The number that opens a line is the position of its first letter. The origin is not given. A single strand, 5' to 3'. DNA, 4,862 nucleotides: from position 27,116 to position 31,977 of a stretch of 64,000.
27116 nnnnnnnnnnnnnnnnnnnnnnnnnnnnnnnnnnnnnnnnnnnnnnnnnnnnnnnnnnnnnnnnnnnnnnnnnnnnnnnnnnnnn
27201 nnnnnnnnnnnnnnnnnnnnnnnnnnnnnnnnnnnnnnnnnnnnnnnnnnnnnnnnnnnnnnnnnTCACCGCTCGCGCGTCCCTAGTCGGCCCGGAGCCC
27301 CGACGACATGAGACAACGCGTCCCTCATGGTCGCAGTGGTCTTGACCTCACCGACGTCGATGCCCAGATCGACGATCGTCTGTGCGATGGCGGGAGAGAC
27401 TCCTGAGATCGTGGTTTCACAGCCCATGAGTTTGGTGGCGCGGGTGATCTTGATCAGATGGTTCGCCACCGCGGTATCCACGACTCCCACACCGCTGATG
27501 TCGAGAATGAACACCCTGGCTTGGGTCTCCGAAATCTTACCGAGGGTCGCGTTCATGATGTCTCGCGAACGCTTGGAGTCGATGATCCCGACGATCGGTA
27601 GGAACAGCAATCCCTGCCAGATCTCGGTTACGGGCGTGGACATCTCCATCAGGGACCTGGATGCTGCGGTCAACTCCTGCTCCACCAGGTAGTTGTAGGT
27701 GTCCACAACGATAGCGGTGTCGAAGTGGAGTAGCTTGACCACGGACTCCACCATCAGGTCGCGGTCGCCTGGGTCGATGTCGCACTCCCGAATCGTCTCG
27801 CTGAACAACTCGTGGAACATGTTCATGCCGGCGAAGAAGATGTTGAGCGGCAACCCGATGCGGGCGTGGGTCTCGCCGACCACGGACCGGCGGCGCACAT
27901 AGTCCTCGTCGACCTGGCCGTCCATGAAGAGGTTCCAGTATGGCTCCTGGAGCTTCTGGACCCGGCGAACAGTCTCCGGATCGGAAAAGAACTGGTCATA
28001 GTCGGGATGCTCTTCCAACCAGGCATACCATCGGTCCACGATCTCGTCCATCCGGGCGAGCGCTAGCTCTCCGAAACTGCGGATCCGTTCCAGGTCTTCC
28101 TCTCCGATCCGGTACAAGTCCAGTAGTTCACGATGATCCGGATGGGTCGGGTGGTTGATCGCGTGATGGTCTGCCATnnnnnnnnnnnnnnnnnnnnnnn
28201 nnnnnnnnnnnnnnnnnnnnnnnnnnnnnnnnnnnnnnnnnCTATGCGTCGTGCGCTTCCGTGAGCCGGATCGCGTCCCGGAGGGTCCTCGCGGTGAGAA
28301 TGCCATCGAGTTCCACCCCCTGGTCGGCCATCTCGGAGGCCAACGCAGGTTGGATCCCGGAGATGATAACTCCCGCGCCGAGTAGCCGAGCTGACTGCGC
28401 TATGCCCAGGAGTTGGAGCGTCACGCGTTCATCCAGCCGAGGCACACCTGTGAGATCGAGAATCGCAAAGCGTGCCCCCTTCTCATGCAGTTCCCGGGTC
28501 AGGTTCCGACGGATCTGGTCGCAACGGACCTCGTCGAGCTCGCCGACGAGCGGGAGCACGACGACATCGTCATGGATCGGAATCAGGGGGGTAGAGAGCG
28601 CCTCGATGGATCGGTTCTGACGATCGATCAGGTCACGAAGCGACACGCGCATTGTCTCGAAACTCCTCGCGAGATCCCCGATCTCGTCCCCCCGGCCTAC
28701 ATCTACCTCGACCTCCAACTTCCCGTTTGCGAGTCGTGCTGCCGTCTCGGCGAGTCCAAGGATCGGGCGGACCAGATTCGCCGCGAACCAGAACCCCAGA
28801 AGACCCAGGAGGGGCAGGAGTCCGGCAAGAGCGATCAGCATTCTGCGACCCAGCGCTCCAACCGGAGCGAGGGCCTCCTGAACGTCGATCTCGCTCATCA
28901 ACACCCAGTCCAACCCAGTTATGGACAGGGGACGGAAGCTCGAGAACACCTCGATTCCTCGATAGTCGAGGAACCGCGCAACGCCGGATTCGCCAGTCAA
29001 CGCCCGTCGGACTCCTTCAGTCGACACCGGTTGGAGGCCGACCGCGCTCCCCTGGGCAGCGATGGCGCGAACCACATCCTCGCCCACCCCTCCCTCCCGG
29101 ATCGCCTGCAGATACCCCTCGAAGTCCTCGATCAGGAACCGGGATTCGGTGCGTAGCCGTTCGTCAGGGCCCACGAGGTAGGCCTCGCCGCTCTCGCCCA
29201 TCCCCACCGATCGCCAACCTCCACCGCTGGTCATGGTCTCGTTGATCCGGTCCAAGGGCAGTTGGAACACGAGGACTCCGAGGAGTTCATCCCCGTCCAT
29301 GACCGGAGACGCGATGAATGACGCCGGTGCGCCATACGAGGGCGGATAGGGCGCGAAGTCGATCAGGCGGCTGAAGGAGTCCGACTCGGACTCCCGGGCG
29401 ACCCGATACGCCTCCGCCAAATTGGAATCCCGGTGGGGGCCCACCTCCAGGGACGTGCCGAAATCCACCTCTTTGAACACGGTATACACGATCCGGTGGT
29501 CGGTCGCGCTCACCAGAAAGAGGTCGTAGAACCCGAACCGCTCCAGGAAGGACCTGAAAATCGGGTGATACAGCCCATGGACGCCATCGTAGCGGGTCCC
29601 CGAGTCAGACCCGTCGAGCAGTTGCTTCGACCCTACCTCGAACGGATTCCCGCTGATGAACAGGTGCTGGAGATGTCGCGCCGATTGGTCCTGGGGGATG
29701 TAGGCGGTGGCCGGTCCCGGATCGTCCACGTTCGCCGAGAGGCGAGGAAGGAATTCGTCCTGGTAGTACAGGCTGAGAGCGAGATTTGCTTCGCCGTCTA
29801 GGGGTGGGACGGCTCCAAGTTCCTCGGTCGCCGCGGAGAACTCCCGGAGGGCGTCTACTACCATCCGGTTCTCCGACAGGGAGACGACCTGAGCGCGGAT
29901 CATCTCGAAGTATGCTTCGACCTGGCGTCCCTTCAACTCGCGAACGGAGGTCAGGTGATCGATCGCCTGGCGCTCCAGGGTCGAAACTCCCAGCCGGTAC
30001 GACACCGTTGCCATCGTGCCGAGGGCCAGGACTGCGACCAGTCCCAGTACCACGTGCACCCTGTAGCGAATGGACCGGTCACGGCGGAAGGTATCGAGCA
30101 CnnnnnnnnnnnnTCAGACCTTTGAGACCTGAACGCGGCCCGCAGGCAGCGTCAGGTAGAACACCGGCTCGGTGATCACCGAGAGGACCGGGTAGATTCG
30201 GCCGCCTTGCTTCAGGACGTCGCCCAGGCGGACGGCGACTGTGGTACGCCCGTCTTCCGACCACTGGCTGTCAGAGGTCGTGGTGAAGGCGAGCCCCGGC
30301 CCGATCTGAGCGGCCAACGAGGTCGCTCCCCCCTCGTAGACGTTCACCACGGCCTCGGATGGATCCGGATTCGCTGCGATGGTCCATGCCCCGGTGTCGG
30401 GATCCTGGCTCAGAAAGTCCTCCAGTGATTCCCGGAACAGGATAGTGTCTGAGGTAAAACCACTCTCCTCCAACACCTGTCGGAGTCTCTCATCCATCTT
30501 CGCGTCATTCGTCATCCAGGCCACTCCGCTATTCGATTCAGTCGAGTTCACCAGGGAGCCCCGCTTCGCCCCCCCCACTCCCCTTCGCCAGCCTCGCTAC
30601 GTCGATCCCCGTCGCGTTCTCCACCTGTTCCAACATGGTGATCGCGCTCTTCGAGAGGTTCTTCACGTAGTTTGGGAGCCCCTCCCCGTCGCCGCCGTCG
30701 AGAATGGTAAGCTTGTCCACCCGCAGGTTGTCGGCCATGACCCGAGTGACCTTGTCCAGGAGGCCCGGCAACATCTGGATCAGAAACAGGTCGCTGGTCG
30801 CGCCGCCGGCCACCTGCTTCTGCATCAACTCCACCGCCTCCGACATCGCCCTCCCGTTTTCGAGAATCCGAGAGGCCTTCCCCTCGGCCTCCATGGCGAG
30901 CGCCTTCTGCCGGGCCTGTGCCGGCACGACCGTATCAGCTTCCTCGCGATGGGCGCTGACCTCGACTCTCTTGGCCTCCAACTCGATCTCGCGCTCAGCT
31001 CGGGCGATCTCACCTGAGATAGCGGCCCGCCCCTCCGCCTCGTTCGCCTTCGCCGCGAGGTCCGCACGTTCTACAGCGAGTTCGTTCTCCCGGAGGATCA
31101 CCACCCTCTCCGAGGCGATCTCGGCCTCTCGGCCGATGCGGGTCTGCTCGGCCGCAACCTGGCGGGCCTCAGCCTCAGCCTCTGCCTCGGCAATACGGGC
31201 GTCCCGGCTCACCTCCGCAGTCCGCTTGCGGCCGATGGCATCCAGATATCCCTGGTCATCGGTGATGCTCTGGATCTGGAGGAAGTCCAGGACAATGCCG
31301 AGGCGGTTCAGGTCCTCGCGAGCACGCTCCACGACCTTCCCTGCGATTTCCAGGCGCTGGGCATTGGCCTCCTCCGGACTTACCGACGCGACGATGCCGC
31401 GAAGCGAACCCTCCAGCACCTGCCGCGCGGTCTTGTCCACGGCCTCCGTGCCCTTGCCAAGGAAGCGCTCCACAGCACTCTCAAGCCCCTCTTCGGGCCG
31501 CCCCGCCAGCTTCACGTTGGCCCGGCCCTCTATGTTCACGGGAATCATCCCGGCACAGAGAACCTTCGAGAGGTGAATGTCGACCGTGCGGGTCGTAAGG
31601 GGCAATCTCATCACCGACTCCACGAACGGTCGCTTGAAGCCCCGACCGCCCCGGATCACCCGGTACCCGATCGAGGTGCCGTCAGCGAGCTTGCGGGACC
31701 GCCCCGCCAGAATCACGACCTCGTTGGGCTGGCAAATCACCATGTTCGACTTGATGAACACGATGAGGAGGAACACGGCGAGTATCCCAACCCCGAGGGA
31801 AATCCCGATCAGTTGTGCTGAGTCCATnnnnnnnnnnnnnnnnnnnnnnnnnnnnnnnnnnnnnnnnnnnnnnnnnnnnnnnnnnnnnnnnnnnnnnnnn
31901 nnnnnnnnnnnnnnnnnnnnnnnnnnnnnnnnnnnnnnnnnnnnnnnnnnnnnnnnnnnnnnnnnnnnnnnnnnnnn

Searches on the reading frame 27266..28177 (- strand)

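Call 38: search_protein_families(library=pfam, proteins=[window:27266-28177:-], max_evalue=0.01)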
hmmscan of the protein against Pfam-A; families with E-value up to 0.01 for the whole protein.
window:27266-28177:- (303 aa): 3 families
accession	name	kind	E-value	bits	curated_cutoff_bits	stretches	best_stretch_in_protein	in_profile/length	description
PF11563.14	Protoglobin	-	1.6e-31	109.8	25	1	14-161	4-152/158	Protoglobin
PF01740.26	STAS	-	1.1e-12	48.1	22.6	1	182-285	2-104/106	STAS domain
PF13466.11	STAS_2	-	0.0036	17.9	29.2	1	196-273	4-79/80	STAS domain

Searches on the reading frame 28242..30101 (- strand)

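Call 38: search_protein_families(library=pfam, proteins=[window:28242-30101:-], max_evalue=0.01)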
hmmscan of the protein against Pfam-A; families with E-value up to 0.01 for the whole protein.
window:28242-30101:- (619 aa): 3 families
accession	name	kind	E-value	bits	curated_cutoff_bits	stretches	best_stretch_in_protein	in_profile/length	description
PF00672.30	HAMP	-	9.6e-15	55.1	25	1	438-490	1-53/53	HAMP domain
PF02743.24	dCache_1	-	1.8e-13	51.1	45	1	210-401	87-237/240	Cache domain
PF01740.26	STAS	-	2.3e-13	50.3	22.6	1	506-597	3-94/106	STAS domain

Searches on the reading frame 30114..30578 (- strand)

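Call 38: search_protein_families(library=pfam, proteins=[window:30114-30578:-], max_evalue=0.01)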
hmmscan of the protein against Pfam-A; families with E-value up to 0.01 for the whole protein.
window:30114-30578:- (154 aa): 1 family
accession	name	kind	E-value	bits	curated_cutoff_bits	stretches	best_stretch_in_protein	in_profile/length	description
PF09143.16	AvrPphF-ORF-2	-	0.0022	18.4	25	0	109-134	124-149/175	AvrPphF-ORF-2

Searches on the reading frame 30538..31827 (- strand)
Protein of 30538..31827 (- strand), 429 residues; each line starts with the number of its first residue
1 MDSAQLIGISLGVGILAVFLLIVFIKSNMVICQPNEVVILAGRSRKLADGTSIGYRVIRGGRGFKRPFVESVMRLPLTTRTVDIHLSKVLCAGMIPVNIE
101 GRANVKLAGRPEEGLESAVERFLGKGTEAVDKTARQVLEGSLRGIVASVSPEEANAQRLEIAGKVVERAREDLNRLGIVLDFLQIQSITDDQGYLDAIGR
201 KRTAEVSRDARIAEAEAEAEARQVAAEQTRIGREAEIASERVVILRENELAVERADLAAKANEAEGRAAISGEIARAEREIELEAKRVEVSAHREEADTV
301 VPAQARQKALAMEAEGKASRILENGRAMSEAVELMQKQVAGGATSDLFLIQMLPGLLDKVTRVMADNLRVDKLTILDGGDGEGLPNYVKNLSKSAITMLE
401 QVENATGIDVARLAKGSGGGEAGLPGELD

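Call 38: search_protein_families(library=pfam, proteins=[window:30538-31827:-], max_evalue=0.01)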
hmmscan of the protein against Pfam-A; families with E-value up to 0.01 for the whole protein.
window:30538-31827:- (429 aa): 1 family
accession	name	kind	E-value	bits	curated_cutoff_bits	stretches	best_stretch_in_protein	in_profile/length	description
PF01145.31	Band_7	-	2.5e-26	93.2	23.6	1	33-219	4-176/176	SPFH domain / Band 7 family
